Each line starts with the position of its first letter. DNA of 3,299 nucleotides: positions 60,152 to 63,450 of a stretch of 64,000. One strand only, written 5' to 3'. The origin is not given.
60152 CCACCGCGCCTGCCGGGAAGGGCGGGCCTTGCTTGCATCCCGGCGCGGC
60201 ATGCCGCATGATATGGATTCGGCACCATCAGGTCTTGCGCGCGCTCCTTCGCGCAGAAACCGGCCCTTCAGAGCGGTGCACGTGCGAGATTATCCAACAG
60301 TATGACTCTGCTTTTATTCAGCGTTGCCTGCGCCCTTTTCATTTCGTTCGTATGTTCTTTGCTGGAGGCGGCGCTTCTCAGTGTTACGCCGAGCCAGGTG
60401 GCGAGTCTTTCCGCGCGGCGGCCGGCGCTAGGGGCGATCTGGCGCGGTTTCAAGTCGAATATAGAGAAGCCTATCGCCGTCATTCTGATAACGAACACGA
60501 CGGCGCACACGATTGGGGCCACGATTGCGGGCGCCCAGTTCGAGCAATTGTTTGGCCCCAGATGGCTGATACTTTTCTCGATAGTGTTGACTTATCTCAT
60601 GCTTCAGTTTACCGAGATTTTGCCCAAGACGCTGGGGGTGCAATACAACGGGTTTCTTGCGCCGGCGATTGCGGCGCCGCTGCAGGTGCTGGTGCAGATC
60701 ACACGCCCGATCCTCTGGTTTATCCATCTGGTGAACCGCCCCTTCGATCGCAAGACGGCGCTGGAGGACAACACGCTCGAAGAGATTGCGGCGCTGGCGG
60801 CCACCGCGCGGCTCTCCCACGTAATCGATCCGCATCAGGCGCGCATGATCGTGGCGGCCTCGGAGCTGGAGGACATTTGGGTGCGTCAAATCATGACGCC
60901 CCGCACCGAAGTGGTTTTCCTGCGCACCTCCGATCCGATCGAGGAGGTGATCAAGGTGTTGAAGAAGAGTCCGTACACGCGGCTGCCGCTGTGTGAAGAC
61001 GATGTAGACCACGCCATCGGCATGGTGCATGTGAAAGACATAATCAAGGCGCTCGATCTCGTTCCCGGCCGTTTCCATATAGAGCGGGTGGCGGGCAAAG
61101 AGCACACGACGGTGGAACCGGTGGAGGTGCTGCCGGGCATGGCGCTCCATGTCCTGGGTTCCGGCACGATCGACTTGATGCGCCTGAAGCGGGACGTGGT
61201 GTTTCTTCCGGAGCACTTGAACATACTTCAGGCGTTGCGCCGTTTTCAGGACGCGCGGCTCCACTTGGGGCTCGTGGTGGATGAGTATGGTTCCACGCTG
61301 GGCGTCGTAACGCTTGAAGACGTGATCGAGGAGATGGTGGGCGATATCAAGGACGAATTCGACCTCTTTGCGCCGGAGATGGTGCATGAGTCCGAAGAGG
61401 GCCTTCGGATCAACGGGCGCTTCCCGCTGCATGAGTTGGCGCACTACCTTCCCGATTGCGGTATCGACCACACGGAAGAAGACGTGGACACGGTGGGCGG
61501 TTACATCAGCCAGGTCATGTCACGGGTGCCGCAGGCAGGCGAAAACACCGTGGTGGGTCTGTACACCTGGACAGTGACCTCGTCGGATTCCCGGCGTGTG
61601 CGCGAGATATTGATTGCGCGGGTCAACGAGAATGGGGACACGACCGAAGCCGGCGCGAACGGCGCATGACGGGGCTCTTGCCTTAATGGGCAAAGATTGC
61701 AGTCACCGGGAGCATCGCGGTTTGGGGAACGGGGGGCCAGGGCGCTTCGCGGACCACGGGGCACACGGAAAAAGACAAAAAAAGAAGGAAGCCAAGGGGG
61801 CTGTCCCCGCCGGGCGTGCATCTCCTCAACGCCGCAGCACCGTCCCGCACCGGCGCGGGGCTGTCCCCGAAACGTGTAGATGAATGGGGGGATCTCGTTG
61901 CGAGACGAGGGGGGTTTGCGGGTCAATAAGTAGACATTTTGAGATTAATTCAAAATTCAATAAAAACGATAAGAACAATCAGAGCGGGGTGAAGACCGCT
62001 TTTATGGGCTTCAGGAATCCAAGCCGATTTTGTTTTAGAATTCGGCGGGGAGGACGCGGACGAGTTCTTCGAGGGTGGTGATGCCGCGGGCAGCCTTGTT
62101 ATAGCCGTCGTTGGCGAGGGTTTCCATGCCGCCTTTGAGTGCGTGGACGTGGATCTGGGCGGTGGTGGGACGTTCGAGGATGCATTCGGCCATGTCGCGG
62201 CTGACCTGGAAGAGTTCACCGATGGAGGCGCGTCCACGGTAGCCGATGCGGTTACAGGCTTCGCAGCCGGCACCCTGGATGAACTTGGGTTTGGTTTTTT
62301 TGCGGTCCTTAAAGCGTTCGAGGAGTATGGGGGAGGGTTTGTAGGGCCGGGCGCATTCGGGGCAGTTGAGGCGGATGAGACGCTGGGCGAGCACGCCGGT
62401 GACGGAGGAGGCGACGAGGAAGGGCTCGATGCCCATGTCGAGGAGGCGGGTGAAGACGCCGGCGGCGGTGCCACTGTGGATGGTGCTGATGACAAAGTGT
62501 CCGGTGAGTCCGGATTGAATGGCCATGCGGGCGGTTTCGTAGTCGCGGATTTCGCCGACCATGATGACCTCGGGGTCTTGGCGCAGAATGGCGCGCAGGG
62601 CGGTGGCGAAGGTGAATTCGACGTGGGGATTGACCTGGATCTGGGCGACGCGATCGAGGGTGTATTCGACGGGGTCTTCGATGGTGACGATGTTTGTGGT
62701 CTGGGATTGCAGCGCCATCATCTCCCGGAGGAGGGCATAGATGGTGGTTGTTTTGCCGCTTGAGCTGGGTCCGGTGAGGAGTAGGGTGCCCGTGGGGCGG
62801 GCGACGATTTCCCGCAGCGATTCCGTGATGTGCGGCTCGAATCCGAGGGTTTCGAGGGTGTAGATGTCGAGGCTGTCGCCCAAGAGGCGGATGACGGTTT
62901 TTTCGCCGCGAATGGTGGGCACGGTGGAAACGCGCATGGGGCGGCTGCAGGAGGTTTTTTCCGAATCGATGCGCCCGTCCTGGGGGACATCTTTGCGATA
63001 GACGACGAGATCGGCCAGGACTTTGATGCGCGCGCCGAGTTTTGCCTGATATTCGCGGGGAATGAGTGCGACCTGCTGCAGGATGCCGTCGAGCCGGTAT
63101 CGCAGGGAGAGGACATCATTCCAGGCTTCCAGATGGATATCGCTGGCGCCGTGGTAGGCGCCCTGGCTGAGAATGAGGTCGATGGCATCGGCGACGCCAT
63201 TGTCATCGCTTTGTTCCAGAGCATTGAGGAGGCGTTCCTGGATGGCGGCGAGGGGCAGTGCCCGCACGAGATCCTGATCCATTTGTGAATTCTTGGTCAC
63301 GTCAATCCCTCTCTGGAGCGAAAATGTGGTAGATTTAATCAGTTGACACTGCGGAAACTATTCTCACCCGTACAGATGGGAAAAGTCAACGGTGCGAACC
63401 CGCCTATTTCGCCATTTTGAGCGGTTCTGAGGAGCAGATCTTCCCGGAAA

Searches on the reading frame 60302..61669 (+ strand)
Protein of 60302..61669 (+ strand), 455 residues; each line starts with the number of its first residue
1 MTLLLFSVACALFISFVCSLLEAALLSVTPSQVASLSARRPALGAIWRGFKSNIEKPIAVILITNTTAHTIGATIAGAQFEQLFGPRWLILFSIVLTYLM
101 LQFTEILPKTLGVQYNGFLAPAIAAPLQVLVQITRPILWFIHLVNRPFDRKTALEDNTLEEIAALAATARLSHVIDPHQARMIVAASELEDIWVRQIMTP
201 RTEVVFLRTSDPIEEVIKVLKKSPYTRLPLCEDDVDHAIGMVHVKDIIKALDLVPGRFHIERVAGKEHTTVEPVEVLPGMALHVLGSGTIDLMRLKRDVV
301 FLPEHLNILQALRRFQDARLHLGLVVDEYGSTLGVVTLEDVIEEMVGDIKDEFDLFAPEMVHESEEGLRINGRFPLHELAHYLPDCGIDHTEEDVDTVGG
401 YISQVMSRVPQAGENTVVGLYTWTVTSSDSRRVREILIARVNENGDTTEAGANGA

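Call 31: find_encoding_contigs(protein=window:60302-61669:+, flank=10000, max_places=3)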
Protein window:60302-61669:+ (455 aa): 1 contig read that carries it; 1 place shown.
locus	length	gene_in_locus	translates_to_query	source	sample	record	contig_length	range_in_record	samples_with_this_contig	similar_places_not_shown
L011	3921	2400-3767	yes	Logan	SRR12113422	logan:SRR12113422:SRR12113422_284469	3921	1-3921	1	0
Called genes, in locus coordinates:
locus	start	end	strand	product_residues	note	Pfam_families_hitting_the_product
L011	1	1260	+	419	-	?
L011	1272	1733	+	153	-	PF13527:Acetyltransf_9, PF13673:Acetyltransf_10, PF00583:Acetyltransf_1, PF21926:FeeM (faint), PF13444:Acetyltransf_5 (weak), PF13508:Acetyltransf_7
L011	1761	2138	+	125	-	PF00903:Glyoxalase (weak)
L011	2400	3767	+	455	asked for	PF01595:CNNM, PF00571:CBS, PF03471:CorC_HlyC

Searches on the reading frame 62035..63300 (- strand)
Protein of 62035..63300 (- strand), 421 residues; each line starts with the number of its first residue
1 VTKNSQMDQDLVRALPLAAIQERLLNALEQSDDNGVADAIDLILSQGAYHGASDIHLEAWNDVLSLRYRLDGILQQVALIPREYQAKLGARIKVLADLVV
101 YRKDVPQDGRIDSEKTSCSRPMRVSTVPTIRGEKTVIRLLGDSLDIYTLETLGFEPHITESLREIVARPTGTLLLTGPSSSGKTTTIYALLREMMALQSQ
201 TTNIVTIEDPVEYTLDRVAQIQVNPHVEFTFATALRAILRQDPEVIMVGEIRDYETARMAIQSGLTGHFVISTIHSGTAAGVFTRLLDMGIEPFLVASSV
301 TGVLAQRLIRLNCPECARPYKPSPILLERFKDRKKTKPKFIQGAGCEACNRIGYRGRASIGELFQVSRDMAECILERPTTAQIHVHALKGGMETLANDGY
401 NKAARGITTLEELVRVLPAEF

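Call 18: search_protein_families(library=pfam, proteins=[window:62035-63300:-], max_evalue=0.01)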
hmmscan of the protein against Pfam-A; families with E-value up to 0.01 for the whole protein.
window:62035-63300:- (421 aa): 6 families
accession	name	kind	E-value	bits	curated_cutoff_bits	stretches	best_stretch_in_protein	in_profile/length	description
PF00437.27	T2SSE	-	3.8e-107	358.6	24.9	1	29-415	1-370/370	Type II/IV secretion system protein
PF13555.12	AAA_29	-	0.00052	20.1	27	1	164-203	16-55/61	P-loop containing region of AAA domain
PF20720.3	nSTAND3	-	0.00095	19.3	27.2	1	170-212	17-59/155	Novel STAND NTPase 3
PF13173.12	AAA_14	-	0.0033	17.9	27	1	173-263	5-83/129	AAA domain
PF13191.12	AAA_16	-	0.0038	18.2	32.6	0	167-221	20-64/167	AAA ATPase domain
PF03215.21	Rad17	-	0.0075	16.7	23.8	0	168-215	43-90/186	Rad17 P-loop domain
